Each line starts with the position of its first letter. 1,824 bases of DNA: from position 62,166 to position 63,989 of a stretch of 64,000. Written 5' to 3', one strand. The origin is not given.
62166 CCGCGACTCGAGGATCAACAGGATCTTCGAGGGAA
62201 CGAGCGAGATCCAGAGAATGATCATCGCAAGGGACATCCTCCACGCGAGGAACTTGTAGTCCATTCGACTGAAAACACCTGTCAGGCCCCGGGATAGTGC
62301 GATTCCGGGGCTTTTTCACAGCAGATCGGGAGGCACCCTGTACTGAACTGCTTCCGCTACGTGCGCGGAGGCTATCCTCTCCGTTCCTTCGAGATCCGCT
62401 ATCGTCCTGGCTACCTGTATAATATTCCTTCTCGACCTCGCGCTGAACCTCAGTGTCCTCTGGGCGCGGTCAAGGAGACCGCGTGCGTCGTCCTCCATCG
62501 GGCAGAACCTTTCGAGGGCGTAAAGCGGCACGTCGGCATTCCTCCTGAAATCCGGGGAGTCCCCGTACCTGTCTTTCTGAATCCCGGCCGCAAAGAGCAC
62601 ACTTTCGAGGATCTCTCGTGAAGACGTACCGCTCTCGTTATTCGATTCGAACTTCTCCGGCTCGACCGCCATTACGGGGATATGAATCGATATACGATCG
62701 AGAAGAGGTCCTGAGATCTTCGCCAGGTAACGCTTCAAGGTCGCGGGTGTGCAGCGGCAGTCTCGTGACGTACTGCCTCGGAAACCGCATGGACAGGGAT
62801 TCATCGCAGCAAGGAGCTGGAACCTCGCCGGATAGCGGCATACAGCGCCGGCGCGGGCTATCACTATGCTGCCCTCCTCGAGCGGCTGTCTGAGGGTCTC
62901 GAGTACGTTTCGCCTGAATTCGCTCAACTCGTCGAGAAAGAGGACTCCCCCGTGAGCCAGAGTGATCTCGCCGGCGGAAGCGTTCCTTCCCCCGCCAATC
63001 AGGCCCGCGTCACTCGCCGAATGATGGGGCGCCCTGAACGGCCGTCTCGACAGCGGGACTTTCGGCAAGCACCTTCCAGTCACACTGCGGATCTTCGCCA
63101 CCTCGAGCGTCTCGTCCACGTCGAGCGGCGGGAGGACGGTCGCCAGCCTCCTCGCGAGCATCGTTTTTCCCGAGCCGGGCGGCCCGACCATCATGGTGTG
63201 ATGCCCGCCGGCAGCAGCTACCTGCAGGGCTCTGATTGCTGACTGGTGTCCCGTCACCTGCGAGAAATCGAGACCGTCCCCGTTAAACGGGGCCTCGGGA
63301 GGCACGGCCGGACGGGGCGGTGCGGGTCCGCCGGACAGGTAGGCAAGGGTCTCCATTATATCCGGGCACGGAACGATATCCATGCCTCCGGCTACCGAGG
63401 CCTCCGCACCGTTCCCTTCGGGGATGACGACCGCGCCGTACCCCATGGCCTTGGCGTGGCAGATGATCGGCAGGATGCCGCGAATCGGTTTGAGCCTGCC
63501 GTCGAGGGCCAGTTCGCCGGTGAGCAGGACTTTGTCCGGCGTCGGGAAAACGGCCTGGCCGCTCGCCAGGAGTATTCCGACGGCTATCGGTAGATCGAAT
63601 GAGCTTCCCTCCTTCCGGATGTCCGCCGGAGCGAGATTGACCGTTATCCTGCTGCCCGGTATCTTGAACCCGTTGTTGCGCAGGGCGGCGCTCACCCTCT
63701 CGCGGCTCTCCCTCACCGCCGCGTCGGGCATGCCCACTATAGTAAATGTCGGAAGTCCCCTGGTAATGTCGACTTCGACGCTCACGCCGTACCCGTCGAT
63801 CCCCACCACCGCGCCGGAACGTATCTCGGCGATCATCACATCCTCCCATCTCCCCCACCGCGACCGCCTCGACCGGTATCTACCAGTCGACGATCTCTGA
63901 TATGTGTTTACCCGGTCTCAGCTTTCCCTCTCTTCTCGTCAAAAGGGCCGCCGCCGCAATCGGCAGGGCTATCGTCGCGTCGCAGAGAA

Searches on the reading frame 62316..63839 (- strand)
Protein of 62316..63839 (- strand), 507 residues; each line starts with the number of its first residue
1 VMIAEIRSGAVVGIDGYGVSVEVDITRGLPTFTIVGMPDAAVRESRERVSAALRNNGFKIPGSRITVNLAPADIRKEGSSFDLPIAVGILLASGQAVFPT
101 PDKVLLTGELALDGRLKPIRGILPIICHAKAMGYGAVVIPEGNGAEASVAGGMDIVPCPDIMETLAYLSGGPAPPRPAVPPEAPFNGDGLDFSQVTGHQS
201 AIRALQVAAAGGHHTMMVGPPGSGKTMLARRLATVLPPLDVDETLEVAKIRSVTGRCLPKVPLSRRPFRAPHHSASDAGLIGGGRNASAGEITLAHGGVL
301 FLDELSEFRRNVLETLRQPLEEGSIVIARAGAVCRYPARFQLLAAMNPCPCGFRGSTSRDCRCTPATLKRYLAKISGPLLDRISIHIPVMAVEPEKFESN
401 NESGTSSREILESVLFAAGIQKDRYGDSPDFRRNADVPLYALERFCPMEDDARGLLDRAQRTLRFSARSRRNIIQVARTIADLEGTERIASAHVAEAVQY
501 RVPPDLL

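Call 105: search_protein_families(library=pfam, proteins=[window:62316-63839:-], max_evalue=0.00001)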
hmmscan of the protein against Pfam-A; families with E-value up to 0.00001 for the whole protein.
window:62316-63839:- (507 aa): 6 families
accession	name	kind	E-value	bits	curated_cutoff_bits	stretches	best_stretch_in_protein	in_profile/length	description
PF01078.27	Mg_chelatase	-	5.1e-88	294.3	20.3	1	191-395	1-205/207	Magnesium chelatase, subunit ChlI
PF13541.12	ChlI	-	6.5e-47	158.8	27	1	21-143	1-121/121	Subunit ChlI of Mg-chelatase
PF13335.12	Mg_chelatase_C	-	4.8e-24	85.2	26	1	405-501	2-94/94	Magnesium chelatase, subunit ChlI C-terminal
PF07728.20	AAA_5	-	1.6e-12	48.1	22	1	214-350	1-125/139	AAA domain (dynein-related subfamily)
PF00493.29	MCM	-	3.1e-11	43.3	23.3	1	288-355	113-180/224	MCM P-loop domain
PF00158.32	Sigma54_activat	-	1.6e-07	31.6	20.2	0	282-347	79-142/168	Sigma-54 interaction domain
